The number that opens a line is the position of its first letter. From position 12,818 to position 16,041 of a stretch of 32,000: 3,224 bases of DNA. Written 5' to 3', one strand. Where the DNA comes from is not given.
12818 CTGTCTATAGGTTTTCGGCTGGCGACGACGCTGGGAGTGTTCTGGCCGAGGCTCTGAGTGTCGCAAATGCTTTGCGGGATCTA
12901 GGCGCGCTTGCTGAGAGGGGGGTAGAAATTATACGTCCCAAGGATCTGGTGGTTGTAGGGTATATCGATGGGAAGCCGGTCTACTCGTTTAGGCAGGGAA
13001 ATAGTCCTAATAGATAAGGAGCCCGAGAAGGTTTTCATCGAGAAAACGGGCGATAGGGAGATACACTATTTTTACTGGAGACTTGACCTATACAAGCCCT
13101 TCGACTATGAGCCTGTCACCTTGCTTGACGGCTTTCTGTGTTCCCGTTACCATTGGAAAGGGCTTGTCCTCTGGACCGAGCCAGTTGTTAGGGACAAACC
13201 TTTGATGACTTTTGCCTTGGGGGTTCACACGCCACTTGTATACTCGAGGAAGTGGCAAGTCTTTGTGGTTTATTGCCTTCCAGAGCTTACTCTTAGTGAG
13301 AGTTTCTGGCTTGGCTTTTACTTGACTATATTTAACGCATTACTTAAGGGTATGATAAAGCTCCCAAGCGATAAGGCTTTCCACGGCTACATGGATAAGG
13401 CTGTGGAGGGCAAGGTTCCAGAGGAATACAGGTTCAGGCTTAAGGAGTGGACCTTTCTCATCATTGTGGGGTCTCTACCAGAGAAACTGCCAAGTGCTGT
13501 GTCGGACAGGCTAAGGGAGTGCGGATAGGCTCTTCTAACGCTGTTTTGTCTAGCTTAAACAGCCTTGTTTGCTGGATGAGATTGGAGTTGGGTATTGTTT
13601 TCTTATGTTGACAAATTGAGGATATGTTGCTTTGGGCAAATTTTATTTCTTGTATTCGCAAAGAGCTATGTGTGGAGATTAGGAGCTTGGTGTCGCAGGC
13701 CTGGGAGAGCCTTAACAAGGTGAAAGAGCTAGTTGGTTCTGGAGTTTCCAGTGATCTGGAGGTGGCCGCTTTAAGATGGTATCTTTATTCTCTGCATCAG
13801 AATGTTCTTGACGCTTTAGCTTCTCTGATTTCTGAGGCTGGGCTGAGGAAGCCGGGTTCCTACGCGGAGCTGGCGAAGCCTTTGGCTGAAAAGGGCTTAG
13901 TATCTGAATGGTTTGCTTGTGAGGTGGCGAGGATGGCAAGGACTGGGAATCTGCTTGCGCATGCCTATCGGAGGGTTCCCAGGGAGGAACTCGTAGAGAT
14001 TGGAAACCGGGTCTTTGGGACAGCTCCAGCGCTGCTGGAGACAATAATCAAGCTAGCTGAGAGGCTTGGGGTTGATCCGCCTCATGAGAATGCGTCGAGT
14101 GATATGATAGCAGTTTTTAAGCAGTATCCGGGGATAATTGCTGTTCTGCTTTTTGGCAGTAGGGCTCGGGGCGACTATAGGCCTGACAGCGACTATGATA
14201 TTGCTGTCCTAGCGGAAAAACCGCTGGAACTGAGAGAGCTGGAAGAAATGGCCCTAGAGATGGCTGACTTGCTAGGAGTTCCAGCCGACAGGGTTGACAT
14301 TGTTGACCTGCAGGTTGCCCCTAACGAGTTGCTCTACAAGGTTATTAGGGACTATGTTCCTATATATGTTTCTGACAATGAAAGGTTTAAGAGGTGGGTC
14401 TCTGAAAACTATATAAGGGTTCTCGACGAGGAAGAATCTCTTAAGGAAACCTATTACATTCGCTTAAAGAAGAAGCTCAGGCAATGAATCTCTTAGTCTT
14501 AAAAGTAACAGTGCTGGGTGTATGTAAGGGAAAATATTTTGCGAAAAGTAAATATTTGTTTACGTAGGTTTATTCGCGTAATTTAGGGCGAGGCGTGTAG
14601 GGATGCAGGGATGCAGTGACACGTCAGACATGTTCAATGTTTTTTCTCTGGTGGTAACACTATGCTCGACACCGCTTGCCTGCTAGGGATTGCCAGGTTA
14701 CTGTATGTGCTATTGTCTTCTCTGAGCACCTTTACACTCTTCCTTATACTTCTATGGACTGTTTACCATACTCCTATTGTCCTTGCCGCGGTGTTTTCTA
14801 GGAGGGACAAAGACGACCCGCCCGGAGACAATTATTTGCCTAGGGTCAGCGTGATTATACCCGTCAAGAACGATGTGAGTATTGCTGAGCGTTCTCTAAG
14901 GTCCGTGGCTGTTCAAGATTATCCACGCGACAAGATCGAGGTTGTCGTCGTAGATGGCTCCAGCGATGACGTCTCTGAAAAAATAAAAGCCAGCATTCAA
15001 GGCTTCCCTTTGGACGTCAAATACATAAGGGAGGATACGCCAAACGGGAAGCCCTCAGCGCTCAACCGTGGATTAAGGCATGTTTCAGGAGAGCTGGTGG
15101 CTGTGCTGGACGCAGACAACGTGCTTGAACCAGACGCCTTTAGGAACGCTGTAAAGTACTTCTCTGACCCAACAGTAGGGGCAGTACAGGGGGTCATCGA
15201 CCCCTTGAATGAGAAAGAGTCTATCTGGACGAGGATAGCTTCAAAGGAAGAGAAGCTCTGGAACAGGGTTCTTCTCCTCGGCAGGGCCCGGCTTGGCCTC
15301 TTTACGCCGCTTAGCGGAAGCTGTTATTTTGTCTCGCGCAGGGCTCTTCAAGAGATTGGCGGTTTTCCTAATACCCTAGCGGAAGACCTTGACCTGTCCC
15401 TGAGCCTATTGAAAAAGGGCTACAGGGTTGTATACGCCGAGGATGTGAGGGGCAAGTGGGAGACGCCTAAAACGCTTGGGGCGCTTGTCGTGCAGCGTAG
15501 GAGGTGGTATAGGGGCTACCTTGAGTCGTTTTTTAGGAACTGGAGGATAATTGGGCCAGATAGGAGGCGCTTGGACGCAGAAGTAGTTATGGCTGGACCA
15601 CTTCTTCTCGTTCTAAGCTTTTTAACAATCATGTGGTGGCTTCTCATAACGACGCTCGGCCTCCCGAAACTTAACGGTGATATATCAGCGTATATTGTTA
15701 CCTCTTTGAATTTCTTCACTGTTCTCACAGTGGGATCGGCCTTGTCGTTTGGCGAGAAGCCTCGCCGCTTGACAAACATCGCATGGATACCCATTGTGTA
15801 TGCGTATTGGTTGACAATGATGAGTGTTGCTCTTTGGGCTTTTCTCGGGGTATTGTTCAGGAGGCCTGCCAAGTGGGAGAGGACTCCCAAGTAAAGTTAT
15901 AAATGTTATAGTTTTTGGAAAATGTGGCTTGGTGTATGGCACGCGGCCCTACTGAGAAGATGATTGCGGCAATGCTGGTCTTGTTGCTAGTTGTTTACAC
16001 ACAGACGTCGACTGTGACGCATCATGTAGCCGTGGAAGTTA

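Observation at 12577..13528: Two family-less ORFs overlapping by 50 nt, possibly one gene read through a +1 shift, heading a candidate new module with the HEPN-MNT fusion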

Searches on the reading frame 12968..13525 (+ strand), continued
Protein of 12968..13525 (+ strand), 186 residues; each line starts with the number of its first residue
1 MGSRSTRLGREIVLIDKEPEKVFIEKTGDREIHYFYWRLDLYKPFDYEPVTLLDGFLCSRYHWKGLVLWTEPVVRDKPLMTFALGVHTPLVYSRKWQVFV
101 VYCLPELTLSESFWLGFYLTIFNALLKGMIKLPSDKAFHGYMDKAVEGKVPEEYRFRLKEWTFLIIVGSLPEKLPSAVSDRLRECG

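Call 80: search_protein_families(library=phrogs, proteins=[window:12968-13525:+, P0076, P0105, P0084], max_evalue=0.1)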
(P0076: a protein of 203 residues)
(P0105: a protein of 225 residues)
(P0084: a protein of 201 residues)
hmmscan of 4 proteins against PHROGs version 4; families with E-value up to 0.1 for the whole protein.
window:12968-13525:+ (186 aa): 0 families

P0076 (203 aa): 0 families

P0105 (225 aa): 0 families

P0084 (201 aa): 1 family
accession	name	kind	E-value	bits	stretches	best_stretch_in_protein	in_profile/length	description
phrog_27878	-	unknown function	0.045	15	0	123-143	5-25/56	-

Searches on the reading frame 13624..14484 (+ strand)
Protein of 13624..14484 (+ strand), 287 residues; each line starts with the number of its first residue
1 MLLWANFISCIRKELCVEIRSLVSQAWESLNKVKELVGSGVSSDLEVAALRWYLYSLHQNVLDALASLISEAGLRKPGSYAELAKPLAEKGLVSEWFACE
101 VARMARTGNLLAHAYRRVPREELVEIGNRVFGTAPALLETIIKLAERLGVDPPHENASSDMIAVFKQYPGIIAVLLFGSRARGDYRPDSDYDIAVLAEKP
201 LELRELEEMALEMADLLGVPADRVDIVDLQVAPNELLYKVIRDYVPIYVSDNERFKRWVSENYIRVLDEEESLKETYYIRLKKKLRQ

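Call 5: search_protein_families(library=pfam, proteins=[window:13624-14484:+], max_evalue=1)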
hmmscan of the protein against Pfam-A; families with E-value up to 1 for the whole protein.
window:13624-14484:+ (287 aa): 7 families
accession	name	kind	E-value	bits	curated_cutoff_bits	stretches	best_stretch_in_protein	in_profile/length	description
PF18765.7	Polbeta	-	1.9e-19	70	26.9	1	162-252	4-92/93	Polymerase beta, Nucleotidyltransferase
PF01909.29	NTP_transf_2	-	2e-11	44.6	21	1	165-224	8-72/93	Nucleotidyltransferase domain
PF01934.22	HepT-like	-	3.6e-11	43.3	23.5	1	42-126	22-105/120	Ribonuclease HepT-like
PF03445.19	DUF294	-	0.013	15.8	21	1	167-213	45-94/138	Putative nucleotidyltransferase DUF294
PF22600.2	MTPAP-like_central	-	0.018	15.6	27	1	163-207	31-74/139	Poly(A) RNA polymerase, mitochondrial-like, central palm domain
PF24991.2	Ig_NUP210_4th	-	0.084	13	25.2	1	246-278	25-55/79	NUP210 forth Ig-like domain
PF25821.1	DUF7950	-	0.13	12.9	31.3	1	225-276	16-68/128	Domain of unknown function (DUF7950)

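Call 27: search_protein_families(library=padloc, proteins=[window:13624-14484:+], max_evalue=1)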
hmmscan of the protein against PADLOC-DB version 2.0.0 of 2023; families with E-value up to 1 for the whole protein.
window:13624-14484:+ (287 aa): 9 families
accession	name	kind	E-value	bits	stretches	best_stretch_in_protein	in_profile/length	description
PDLC04907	PDC-S09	-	1.9e-11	42.1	1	150-215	6-69/114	-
PDLC04904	PDC-S09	-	1.1e-10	39.7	1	160-249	15-100/104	-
PDLC04902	PDC-S09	-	3.4e-10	38.1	1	160-245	11-93/97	-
PDLC04903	PDC-S09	-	2.1e-08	32.4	1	171-210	26-66/108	-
PDLC04906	PDC-S09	-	4.2e-06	25.1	1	170-240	23-91/98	-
PDLC03138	Specificity_I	-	0.0025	14.9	1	162-244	13-93/485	Type I specificity subunit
PDLC04369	PDC-M05A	-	0.0063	14.2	1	172-202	104-134/201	-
PDLC04368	PDC-M05A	-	0.0083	14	1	171-206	107-141/201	-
PDLC04901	PDC-S09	-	0.032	13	1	160-250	11-97/126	-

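Call 28: search_protein_families(library=ncbifam, proteins=[window:13624-14484:+], max_evalue=1)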
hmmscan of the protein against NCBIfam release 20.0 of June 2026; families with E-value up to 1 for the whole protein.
window:13624-14484:+ (287 aa): 9 families
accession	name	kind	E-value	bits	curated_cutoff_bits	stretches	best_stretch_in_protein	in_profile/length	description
NF047752.1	MntA_antitoxin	equivalog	7.7e-22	77.2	60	1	166-268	2-101/106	type VII toxin-antitoxin system MntA family adenylyltransferase antitoxin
NF047751.1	HepT_toxin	equivalog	2e-08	34.1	60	1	48-126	31-109/120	type VII toxin-antitoxin system HepT family RNase toxin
NF051895.1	anti_phage_HalB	equivalog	0.00028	20.5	190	1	173-194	1-23/211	anti-phage Hailong system nucleotidyltransferase HalB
NF012212.1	ANT_9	subfamily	0.0049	16.2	340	1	171-205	21-55/249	aminoglycoside nucleotidyltransferase ANT(9)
NF010309.0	PRK13746.1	subfamily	0.0069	15.7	193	1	169-221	26-75/263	aminoglycoside adenylyltransferase family protein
NF045909.1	ANT_9_Ic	equivalog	0.019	14.2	505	1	171-203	27-59/259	aminoglycoside nucleotidyltransferase ANT(9)-Ic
NF028535.0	ANT_4p_II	subfamily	0.033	13.5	350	1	166-198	14-46/251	ANT(4')-II family aminoglycoside nucleotidyltransferase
NF053581.1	ANT_3pp_Ic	exception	0.081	12.4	545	1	171-221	28-75/265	aminoglycoside nucleotidyltransferase ANT(3'')-Ic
NF033220.1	ANT_3pp_II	equivalog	0.088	12.2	400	1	171-213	22-64/258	ANT(3'')-II family aminoglycoside nucleotidyltransferase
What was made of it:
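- HepT-MntA is a complete TA pair on its own (call 28).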

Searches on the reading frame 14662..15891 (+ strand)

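Call 5: search_protein_families(library=pfam, proteins=[window:14662-15891:+], max_evalue=1)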
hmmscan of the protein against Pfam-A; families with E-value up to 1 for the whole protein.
window:14662-15891:+ (410 aa): 6 families
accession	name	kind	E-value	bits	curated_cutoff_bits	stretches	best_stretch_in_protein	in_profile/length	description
PF13641.12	Glyco_tranf_2_3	-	1.3e-39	137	27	1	60-285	1-230/230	Glycosyltransferase like family 2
PF13632.12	Glyco_trans_2_3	-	2.2e-33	116.2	27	1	146-385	2-188/198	Glycosyl transferase family group 2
PF00535.33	Glycos_transf_2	-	1.4e-27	97.1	23.3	1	63-232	1-167/168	Glycosyl transferase family 2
PF13506.12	Glyco_transf_21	-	3e-13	50.1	21.7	1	126-283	14-173/174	Glycosyl transferase family 21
PF10111.15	Glyco_tranf_2_2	-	2.3e-11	44.1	27.3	1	63-252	1-202/276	Glycosyltransferase like family 2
PF03142.21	Chitin_synth_2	-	0.061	12.4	27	0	144-193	203-253/527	Chitin synthase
